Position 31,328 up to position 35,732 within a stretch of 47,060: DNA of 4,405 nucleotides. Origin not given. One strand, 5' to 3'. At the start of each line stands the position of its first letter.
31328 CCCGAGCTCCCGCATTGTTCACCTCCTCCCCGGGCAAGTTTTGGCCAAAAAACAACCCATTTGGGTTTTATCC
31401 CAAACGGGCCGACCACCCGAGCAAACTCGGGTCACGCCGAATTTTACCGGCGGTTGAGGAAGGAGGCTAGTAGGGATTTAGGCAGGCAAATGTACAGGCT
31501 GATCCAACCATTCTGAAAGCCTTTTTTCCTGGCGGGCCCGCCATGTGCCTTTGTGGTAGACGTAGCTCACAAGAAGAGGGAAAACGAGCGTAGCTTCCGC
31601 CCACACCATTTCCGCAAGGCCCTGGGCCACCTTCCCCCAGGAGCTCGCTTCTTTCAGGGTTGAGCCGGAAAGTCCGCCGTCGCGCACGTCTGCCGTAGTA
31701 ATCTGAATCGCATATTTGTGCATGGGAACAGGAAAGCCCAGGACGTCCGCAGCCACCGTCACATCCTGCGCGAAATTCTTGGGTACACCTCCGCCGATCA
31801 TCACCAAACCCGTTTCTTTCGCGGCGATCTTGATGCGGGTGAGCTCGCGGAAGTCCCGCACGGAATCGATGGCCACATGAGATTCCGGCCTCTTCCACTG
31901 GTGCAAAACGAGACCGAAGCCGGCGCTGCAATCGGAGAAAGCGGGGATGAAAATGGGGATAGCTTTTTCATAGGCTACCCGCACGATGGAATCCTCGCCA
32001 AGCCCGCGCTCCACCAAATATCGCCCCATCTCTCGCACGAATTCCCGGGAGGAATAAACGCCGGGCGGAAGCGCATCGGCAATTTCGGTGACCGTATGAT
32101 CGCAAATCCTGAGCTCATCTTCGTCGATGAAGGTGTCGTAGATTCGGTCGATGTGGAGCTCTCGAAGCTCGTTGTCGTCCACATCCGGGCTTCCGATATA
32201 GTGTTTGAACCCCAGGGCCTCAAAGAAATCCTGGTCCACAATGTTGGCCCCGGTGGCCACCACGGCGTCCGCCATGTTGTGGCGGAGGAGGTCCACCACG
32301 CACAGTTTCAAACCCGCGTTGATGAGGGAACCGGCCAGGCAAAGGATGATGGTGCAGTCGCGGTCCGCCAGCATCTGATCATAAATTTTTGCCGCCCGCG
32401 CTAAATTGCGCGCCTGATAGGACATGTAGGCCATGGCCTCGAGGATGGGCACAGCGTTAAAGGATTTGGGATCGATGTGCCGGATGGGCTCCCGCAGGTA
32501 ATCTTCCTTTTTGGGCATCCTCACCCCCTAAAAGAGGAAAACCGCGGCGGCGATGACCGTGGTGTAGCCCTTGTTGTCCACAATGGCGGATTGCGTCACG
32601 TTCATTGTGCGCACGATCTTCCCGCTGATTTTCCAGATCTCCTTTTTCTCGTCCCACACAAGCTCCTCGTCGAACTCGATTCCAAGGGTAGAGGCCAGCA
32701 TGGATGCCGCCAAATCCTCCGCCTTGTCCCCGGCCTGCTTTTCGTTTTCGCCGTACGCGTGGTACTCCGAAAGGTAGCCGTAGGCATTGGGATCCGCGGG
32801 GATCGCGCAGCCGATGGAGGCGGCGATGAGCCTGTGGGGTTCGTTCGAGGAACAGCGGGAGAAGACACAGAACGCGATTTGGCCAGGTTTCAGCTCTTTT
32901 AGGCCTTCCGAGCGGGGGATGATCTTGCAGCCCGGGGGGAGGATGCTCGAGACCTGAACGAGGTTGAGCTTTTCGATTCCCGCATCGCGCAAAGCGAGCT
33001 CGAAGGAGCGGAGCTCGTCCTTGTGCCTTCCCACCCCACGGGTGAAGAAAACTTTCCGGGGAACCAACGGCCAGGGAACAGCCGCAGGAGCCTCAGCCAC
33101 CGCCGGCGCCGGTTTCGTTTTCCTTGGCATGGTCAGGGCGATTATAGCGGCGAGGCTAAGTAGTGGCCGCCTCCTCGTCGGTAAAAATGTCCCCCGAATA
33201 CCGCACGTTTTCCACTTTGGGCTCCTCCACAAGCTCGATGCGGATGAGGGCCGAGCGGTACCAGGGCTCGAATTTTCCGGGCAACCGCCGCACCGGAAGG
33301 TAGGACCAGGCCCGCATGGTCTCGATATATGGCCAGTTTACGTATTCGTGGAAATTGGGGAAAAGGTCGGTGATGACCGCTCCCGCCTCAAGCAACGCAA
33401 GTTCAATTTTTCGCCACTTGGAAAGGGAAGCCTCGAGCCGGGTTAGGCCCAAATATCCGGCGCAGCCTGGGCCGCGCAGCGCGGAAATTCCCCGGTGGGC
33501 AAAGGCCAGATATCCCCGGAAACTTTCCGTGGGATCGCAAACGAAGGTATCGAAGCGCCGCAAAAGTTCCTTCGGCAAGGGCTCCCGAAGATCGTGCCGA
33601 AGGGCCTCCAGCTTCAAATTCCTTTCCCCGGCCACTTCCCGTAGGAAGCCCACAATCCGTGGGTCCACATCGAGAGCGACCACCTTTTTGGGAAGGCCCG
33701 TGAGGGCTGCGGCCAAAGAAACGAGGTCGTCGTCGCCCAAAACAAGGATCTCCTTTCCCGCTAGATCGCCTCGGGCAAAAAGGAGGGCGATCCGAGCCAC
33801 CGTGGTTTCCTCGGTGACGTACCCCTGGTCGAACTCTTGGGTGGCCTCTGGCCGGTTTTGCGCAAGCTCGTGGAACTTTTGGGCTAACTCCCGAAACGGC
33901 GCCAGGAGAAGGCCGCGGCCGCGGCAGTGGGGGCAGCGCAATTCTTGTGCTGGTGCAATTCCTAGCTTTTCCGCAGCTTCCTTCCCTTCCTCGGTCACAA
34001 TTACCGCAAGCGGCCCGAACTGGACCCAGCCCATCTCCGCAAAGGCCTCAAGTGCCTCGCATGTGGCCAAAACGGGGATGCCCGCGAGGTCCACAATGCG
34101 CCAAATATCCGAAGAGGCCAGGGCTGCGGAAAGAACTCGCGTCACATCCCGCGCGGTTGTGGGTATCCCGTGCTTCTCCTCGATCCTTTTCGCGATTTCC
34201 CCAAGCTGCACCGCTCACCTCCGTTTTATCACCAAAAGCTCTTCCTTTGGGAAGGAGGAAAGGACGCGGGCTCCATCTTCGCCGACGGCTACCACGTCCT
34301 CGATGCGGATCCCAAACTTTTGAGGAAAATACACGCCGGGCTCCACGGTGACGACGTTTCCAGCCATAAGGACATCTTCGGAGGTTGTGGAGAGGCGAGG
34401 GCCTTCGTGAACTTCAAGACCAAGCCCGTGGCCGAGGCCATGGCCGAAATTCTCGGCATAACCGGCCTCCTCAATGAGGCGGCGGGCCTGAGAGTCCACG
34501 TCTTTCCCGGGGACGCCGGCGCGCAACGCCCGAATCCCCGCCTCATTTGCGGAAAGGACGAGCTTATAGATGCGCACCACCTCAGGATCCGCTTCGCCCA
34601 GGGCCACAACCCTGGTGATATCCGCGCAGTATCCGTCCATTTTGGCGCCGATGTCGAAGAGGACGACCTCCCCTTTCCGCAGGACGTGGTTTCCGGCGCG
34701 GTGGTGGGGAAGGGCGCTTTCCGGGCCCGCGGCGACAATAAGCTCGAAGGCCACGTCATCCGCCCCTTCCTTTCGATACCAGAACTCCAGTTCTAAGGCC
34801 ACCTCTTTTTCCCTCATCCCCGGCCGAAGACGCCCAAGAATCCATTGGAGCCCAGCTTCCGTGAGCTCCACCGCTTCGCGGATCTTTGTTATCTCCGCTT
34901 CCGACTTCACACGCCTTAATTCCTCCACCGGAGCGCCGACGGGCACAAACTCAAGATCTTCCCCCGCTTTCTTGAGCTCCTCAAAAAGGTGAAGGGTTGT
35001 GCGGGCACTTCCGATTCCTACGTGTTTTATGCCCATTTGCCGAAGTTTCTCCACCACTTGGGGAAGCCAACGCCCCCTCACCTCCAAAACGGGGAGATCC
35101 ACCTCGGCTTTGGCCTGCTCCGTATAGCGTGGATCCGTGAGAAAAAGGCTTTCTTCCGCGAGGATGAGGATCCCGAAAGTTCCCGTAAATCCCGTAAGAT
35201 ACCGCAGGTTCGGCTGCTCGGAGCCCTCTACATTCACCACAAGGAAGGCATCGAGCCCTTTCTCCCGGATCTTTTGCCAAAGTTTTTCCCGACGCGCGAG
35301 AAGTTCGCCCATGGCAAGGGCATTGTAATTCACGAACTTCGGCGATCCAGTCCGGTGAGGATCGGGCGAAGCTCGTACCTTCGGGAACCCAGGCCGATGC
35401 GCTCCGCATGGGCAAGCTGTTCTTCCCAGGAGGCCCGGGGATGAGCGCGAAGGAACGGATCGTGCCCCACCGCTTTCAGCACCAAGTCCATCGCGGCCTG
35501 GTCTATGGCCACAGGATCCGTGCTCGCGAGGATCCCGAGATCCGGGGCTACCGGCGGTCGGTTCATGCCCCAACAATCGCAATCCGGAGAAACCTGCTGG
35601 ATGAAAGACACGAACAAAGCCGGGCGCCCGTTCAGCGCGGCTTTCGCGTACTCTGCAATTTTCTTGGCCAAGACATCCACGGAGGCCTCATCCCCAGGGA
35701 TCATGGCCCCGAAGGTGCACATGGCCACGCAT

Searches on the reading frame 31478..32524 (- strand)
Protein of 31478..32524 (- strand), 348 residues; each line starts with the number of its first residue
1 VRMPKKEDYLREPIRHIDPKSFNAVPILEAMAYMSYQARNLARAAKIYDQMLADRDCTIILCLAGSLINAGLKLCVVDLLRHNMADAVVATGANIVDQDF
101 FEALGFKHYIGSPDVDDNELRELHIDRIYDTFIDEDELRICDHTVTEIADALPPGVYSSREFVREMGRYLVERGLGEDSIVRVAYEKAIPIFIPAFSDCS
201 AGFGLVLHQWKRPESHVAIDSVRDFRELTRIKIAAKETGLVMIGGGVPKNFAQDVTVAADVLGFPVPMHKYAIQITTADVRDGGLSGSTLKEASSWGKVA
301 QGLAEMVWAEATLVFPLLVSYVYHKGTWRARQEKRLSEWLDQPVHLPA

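Call 56: search_protein_families(library=pfam, max_evalue=0.00001, proteins=[window:31478-32524:-])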
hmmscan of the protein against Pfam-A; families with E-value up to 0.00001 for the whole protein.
window:31478-32524:- (348 aa): 1 family
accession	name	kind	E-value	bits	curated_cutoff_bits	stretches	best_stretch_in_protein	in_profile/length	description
PF01916.23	DS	-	2.3e-97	326.2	27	1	27-321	2-287/288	Deoxyhypusine synthase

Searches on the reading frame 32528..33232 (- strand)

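Call 56: search_protein_families(library=pfam, max_evalue=0.00001, proteins=[window:32528-33232:-])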
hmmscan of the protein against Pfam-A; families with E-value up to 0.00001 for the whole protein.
window:32528-33232:- (234 aa): 1 family
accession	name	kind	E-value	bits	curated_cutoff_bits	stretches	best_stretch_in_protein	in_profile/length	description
PF01862.21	PvlArgDC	-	7.1e-62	208.5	22.7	1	57-232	1-160/161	Pyruvoyl-dependent arginine decarboxylase (PvlArgDC)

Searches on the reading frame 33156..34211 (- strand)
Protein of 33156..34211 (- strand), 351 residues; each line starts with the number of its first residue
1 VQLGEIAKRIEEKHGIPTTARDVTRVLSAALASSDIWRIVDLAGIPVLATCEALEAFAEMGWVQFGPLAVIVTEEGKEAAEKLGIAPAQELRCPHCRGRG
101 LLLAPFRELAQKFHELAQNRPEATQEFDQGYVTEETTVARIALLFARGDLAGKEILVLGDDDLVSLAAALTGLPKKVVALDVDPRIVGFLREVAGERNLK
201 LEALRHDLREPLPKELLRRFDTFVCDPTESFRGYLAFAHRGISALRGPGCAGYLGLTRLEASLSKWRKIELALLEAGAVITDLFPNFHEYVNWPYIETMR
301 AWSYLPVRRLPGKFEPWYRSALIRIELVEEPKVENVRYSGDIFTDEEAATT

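Call 56: search_protein_families(library=pfam, max_evalue=0.00001, proteins=[window:33156-34211:-])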
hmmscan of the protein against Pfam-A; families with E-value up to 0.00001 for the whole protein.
window:33156-34211:- (351 aa): 1 family
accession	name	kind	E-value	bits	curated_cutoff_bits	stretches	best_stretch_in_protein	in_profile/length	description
PF01861.22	BpsA_C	-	6.7e-91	304.3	27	1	108-349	1-242/243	Branched-chain polyamine synthase A C-terminal domain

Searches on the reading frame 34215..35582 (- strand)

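Call 56: search_protein_families(library=pfam, max_evalue=0.00001, proteins=[window:34215-35582:-])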
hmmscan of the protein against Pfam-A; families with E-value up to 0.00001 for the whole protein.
window:34215-35582:- (455 aa): 2 families
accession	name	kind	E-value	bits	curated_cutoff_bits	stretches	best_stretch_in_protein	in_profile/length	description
PF00557.29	Peptidase_M24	-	3.8e-69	233.1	23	1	233-434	2-207/208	Metallopeptidase family M24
PF01321.24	Creatinase_N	-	1.2e-22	81.2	22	1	97-225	1-128/128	Creatinase/Prolidase N-terminal domain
